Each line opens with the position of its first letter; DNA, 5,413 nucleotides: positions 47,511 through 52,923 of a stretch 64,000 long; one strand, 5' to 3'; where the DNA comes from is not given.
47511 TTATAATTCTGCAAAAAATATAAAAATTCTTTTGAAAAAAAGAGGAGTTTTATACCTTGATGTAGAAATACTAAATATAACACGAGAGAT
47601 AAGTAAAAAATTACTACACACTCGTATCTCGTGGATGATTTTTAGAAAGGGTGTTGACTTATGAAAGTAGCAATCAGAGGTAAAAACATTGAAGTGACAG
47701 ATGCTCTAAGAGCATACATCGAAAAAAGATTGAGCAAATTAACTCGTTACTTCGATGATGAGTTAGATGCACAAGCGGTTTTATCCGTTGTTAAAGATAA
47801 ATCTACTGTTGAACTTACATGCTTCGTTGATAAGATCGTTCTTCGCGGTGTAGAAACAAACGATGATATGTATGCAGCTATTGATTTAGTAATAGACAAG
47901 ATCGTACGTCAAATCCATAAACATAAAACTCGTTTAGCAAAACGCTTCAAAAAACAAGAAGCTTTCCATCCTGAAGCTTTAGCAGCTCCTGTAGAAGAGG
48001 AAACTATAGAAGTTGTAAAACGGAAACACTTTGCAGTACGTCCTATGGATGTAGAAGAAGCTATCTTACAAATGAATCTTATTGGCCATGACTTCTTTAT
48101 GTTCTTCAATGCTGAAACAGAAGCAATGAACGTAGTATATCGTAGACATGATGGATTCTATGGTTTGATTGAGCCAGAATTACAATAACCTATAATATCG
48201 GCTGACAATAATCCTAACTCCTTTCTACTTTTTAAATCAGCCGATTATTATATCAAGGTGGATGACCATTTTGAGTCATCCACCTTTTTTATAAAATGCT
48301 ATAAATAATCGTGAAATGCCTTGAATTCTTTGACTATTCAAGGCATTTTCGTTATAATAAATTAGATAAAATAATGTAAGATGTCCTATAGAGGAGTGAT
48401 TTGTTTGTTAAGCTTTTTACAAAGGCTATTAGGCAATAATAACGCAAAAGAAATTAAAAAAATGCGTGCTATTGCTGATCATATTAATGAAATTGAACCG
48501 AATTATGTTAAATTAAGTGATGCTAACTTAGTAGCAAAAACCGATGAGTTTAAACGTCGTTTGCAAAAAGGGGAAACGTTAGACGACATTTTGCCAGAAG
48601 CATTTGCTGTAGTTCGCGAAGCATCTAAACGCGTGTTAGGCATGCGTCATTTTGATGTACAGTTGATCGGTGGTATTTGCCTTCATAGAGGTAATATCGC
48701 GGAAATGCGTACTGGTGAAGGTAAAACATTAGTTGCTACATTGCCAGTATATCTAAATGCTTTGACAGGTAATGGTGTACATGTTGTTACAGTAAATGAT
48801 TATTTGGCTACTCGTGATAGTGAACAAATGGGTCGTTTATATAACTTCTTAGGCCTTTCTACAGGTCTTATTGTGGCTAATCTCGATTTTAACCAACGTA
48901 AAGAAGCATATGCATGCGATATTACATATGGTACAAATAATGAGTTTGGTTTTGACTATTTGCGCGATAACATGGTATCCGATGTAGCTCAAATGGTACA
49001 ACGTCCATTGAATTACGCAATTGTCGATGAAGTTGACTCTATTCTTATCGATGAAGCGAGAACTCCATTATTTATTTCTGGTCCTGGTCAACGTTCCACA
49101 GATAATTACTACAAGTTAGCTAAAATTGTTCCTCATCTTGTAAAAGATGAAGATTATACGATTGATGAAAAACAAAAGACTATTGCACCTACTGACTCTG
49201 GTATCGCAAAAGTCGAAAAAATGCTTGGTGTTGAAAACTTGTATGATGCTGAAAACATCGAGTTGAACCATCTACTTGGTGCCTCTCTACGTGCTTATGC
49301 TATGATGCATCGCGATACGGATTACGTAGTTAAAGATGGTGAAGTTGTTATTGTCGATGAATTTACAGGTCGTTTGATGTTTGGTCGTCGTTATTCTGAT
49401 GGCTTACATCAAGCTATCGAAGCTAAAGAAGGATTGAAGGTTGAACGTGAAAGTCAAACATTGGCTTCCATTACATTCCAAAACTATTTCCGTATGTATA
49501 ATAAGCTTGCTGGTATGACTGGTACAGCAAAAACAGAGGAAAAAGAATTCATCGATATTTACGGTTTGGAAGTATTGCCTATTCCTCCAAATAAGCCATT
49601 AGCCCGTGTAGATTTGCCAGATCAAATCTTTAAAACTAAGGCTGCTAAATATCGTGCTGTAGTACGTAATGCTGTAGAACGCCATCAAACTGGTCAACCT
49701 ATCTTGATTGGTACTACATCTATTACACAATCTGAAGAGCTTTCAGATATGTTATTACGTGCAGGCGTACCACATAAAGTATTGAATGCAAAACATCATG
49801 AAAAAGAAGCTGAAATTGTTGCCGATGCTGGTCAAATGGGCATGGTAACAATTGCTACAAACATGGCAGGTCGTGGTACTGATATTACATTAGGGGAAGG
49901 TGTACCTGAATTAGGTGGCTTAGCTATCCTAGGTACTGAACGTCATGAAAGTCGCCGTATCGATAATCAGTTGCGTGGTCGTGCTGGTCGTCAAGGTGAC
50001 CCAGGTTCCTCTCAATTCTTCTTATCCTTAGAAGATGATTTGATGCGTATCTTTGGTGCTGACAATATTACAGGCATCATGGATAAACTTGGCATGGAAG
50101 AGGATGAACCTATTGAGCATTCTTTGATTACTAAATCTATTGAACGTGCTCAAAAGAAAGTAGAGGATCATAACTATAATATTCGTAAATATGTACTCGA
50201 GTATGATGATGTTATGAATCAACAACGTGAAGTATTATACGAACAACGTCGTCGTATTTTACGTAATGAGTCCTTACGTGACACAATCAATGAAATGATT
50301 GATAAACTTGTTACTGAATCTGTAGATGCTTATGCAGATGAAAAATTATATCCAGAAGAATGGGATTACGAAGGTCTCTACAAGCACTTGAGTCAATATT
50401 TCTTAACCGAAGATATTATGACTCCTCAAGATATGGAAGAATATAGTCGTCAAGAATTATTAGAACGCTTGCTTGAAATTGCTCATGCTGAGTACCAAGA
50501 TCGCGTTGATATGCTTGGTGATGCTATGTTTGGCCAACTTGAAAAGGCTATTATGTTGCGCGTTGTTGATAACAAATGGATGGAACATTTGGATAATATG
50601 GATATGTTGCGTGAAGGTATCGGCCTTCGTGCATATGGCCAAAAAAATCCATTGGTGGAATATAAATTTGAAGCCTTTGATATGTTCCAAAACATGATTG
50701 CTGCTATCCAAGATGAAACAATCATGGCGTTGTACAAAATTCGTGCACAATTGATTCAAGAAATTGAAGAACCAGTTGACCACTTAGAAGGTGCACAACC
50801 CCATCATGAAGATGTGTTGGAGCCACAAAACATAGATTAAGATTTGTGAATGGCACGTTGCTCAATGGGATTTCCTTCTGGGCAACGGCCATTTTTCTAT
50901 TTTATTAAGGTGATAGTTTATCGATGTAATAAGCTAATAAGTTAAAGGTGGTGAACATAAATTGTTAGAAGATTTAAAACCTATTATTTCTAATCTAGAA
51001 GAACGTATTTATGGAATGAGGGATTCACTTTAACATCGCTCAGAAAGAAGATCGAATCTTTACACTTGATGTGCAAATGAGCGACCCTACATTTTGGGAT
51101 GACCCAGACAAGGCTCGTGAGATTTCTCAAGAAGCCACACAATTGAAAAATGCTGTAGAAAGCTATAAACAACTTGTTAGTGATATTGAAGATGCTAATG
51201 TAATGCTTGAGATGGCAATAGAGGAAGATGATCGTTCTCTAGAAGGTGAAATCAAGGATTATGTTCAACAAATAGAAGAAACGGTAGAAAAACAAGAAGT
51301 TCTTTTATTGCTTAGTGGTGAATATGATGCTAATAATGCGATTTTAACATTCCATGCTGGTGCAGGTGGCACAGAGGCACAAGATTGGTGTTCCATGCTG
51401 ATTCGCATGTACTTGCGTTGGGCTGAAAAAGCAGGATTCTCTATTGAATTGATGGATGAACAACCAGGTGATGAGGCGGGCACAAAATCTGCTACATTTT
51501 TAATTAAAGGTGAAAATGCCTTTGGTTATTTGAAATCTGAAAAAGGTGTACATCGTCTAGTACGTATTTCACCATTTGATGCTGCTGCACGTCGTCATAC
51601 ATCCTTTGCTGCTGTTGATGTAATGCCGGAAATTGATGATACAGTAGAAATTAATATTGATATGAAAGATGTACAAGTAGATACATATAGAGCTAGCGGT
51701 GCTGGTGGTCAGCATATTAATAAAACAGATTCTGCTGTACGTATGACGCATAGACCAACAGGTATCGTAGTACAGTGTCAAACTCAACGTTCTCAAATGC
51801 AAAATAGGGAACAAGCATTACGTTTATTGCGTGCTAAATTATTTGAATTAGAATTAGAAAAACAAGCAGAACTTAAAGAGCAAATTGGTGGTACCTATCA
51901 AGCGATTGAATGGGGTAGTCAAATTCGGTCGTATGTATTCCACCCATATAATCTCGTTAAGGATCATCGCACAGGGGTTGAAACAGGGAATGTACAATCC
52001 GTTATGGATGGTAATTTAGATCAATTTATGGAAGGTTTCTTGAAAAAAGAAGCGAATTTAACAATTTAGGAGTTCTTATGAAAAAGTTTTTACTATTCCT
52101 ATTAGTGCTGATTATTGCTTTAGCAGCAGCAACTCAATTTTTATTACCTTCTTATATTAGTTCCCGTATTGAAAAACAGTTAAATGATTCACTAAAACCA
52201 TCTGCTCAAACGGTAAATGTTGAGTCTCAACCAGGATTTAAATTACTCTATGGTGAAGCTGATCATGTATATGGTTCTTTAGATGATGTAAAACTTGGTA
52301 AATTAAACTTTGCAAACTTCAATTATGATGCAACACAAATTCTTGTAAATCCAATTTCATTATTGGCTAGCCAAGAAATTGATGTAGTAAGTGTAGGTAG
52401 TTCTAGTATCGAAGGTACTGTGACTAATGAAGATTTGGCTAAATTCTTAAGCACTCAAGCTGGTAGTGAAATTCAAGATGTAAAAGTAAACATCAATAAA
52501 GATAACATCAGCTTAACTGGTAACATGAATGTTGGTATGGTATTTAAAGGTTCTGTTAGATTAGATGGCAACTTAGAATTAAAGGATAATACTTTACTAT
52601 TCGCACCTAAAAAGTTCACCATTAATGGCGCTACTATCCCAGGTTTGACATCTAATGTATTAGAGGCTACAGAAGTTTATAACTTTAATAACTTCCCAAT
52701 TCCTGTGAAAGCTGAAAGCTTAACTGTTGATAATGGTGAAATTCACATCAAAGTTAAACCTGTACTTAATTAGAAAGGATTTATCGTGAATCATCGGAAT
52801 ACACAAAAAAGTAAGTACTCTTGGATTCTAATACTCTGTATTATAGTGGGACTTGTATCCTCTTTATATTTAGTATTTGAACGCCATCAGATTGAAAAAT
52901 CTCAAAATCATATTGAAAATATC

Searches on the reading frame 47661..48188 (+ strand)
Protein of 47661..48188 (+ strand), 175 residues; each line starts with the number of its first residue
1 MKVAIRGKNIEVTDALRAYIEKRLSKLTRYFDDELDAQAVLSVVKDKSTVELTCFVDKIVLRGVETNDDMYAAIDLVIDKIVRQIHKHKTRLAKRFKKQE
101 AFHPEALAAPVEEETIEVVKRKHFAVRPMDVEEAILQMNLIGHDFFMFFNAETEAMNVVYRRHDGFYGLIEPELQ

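Call 6: search_protein_families(library=pfam, proteins=[window:47661-48188:+])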
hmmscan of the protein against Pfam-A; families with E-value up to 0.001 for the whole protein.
window:47661-48188:+ (175 aa): 2 families
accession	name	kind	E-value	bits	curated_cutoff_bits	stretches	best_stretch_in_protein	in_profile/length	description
PF16321.10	Ribosom_S30AE_C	-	1e-27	96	25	1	114-169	2-57/57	Sigma 54 modulation/S30EA ribosomal protein C terminus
PF02482.25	Ribosomal_S30AE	-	1.3e-26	93.6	23.7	1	4-92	2-87/88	Sigma 54 modulation protein / S30EA ribosomal protein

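Call 19: find_related_loci(query=window:47661-48188:+, collection=genome_contigs, flank=6000)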
Query window:47661-48188:+ (175 aa) in genome_contigs; peptide patterns used: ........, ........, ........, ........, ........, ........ (x = any residue, [..] = any of these).
600 stretches matched a pattern (row limit reached: there are more); 590 encode a relative of the query (tblastn E <= 1e-3); the best 80 are kept; 80 distinct loci.
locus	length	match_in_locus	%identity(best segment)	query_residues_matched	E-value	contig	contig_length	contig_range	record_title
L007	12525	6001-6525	98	1-175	9e-114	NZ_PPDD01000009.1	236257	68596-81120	Veillonella infantium strain T11011-4 Contig_9_len_236257, whole genome shotgun sequence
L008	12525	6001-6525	96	1-175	9e-113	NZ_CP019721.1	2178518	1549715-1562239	Veillonella parvula strain UTDB1-3 chromosome, complete genome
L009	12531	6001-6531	89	1-175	1e-104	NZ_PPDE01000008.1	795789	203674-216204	Veillonella atypica KON strain ATCC 17744 Contig_8_len_795789, whole genome shotgun sequence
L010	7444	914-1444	89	1-175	9e-105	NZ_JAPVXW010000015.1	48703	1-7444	Veillonella sp. 27098_8_77 contig00015, whole genome shotgun sequence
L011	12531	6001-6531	89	1-175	4e-104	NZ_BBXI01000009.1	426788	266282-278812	Veillonella tobetsuensis strain ATCC BAA-2400, whole genome shotgun sequence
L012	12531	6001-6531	89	1-175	4e-104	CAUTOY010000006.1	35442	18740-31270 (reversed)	MAG TPA_asm: uncultured Veillonella sp. isolate ERR10228837_bin.15_MetaWRAP_v1.3_MAG genome assembly, contig: ERZ2165959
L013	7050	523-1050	70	1-174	1e-80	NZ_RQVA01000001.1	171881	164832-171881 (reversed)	Veillonella sp. CHU110 contig_0001, whole genome shotgun sequence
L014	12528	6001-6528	67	1-174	1e-76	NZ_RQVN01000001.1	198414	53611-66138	Veillonella sp. VA142 contig_0001, whole genome shotgun sequence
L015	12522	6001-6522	60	1-174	8e-67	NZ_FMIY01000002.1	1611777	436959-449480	Colibacter massiliensis strain Marseille-P2911T, whole genome shotgun sequence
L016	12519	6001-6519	61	1-173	8e-67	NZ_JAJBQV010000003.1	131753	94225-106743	Megasphaera elsdenii strain MSK.21.52 IFLJIGJF_3, whole genome shotgun sequence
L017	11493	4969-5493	58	1-174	3e-65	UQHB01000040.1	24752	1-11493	uncultured Megasphaera sp. isolate UMGS281 genome assembly, contig: NODE_462_length_24752_cov_5.80544, whole genome shot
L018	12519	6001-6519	60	1-173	3e-65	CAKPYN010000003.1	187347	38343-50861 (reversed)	MAG: uncultured Megasphaera sp. isolate REFINED_METABAT215_TOP10_CONTIGS_1500_ASSEMBLY_K77_MERGED__Hadza_MoBio_hadza-E-H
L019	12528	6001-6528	56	1-171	7e-63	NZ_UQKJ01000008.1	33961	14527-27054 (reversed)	Uncultured Dialister sp. isolate UMGS370, whole genome shotgun sequence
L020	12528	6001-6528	55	1-171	3e-62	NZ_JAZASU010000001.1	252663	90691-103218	MAG: Dialister sp. isolate R34_purified_bin37 k141_1728843_length_252663_cov_18.0003, whole genome shotgun sequence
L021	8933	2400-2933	54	1-173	4e-61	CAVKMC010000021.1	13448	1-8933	Agathobacter sp. isolate H07689-L1_cleanbin_000019 genome assembly, contig: Spades_H07689-L1_contig_2459, whole genome s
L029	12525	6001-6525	52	1-175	2e-56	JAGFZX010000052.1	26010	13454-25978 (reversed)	MAG: Bacillota bacterium isolate CTSoil_075 scaffold_170, whole genome shotgun sequence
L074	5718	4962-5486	50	1-175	7e-52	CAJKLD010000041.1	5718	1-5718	MAG TPA_asm: uncultured Phascolarctobacterium sp. isolate ERR1600716-bin.39 genome assembly, contig: NODE_9713_length_57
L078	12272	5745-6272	51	1-175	9e-52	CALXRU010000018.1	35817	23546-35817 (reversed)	MAG: Acidaminococcaceae bacterium isolate BRZ_KH__bin3 genome assembly, contig: BRZ_KH__NODE_1710_length_35817_cov_16.42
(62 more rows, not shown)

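Call 55: search_protein_families(library=pfam, proteins=[L029:63-674:+, L029:1092-1943:+, L029:2059-2370:-, L029:2129-2470:+, L074:70-1164:+, L078:898-1248:+, L078:1349-1954:-, L014:1242-1844:-], max_evalue=0.00001)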
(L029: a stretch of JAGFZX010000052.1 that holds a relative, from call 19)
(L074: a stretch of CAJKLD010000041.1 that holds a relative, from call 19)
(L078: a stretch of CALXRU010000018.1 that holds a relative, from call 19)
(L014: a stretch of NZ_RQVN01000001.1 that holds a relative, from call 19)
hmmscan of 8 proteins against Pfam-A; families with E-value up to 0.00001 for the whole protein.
L029:63-674:+ (203 aa): 1 family
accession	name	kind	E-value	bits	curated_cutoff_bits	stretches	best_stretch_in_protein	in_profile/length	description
PF03895.21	YadA_anchor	-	8.4e-12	45.4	22.7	1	132-187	2-58/60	YadA-like membrane anchor domain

L029:1092-1943:+ (283 aa): 1 family
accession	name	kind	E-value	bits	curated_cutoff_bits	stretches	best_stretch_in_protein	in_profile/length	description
PF00015.26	MCPsignal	-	1.4e-24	87.3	34.6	1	146-278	10-142/172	Methyl-accepting chemotaxis protein (MCP) signalling domain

L029:2059-2370:- (103 aa): 0 families

L029:2129-2470:+ (113 aa): 0 families

L074:70-1164:+ (364 aa): 2 families
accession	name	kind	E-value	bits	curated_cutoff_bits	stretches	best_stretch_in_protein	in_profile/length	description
PF01979.26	Amidohydro_1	-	6.6e-17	62.2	25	1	33-345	2-326/345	Amidohydrolase family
PF07969.17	Amidohydro_3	-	2.4e-15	57.4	29.7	1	298-339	407-448/472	Amidohydrolase family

L078:898-1248:+ (116 aa): 0 families

L078:1349-1954:- (201 aa): 2 families
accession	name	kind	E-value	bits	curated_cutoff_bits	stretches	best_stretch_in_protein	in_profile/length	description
PF13487.12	HD_5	-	2.8e-41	141.6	27.2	1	25-187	5-170/170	HD domain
PF01966.28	HD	-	1.1e-18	68.1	22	1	35-155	2-115/116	HD domain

L014:1242-1844:- (201 aa): 2 families
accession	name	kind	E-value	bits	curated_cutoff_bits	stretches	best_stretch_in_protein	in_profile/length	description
PF13487.12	HD_5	-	2.8e-32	112.2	27.2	1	30-192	5-170/170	HD domain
PF01966.28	HD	-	1.8e-16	60.9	22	1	40-158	2-113/116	HD domain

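Call 70: search_protein_families(library=ncbifam, proteins=[window:47661-48188:+], max_evalue=0.00001)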
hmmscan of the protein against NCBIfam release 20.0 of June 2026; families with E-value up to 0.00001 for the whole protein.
window:47661-48188:+ (175 aa): 3 families
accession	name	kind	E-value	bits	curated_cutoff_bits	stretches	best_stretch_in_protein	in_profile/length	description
TIGR00741.1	yfiA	equivalog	1.5e-26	92.8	40.9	1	1-98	1-101/102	ribosome hibernation-promoting factor, HPF/YfiA family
NF007780.0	PRK10470.1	equivalog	1.2e-19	70.5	125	1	1-93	1-93/95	ribosome hibernation promoting factor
NF007654.0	PRK10324.1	equivalog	9.1e-09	35.9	158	1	1-91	1-91/113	ribosome-associated translation inhibitor RaiA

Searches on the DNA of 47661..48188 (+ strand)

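Call 30: search_rna_families(sources=[L018, L019, L020, L022, L023, L024, L025, L026, L029, L074, L078, L079], threshold=gathering)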
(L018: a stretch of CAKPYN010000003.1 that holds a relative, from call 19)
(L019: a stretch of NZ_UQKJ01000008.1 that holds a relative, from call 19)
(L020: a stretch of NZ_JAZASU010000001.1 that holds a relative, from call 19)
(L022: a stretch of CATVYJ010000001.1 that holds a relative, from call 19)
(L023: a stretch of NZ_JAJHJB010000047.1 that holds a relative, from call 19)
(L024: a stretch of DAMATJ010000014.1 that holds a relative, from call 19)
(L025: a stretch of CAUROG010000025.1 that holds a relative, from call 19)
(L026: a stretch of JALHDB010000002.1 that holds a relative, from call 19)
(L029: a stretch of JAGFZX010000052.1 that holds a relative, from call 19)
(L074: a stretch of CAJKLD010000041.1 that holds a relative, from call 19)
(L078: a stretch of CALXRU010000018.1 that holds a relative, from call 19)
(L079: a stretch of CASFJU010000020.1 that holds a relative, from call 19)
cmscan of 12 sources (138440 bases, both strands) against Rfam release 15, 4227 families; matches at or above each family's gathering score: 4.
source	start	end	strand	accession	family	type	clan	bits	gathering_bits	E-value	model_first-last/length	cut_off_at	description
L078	2101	2305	+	RF03072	raiA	Cis-reg; riboswitch;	-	199.5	101.3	6.3e-51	1-209/209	no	raiA RNA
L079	1432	1636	+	RF03072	raiA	Cis-reg; riboswitch;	-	198.4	101.3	1.3e-50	1-209/209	no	raiA RNA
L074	1287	1497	+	RF03072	raiA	Cis-reg; riboswitch;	-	197.9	101.3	1.7e-50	1-209/209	no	raiA RNA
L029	2563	2786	+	RF03072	raiA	Cis-reg; riboswitch;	-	194.5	101.3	1.6e-49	1-209/209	no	raiA RNA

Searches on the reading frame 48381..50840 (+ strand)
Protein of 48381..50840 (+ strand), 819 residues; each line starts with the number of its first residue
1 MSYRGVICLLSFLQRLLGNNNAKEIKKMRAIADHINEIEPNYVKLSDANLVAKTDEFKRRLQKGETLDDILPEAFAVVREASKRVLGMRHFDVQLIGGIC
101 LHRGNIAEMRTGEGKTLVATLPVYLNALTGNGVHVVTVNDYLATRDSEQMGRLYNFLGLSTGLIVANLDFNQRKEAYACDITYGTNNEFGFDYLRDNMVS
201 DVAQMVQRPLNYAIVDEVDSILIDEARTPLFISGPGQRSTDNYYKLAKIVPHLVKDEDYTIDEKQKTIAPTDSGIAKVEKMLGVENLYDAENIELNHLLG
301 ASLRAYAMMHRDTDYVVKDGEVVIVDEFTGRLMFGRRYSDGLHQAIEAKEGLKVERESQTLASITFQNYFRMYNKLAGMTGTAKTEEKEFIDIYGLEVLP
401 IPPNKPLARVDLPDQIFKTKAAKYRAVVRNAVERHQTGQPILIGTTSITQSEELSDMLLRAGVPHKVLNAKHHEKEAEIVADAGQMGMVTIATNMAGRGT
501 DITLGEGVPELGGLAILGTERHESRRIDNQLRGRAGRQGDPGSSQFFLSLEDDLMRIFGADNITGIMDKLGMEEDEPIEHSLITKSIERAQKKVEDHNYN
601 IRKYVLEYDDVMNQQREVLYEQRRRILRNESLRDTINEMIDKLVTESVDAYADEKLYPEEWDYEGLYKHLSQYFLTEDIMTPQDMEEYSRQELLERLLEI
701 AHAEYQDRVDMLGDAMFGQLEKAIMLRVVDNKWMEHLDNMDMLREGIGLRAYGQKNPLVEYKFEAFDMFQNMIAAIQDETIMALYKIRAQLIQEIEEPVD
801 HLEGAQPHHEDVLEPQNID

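Call 6: search_protein_families(library=pfam, proteins=[window:48381-50840:+])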
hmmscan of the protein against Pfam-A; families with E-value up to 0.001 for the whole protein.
window:48381-50840:+ (819 aa): 5 families
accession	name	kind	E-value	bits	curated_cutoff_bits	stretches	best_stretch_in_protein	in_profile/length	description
PF07517.20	SecA_DEAD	-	3.3e-133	443.9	24.6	1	14-390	2-289/290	SecA DEAD-like domain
PF21090.3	P-loop_SecA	-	5e-79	265.1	27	2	406-506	1-101/205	SecA P-loop domain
PF07516.18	SecA_SW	-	1.2e-70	238.1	26.7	1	577-787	1-199/200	SecA Wing and Scaffold domain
PF01043.26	SecA_PP_bind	-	2.5e-43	147.6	23.5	1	239-347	2-110/110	SecA preprotein cross-linking domain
PF00270.35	DEAD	-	1.9e-06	28.1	26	1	104-222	16-130/167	DEAD/DEAH box helicase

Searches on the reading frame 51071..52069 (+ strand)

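Call 43: search_protein_families(library=pfam, proteins=[window:51071-52069:+], max_evalue=0.00001)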
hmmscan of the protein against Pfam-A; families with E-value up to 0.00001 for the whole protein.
window:51071-52069:+ (332 aa): 2 families
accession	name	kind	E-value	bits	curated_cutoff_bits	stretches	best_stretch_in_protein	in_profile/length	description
PF03462.23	PCRF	-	2.5e-58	197.6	24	1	2-182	11-194/194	PCRF domain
PF00472.26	RF-1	-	2.1e-42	144.1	35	1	191-300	2-116/116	RF-1 domain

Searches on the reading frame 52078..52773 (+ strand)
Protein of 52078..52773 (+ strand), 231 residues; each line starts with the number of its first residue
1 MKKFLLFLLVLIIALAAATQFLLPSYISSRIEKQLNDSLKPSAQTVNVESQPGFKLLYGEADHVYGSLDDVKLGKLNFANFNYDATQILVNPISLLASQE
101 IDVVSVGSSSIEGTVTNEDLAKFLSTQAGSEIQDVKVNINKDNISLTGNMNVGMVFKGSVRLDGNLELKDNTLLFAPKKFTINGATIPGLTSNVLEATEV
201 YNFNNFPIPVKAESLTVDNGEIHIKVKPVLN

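Call 43: search_protein_families(library=pfam, proteins=[window:52078-52773:+], max_evalue=0.00001)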
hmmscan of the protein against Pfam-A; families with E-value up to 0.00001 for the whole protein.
window:52078-52773:+ (231 aa): 1 family
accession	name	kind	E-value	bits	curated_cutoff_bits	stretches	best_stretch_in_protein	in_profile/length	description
PF11209.13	LmeA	-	1.9e-15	58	27.3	1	19-225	2-215/217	LmeA-like phospholipid-binding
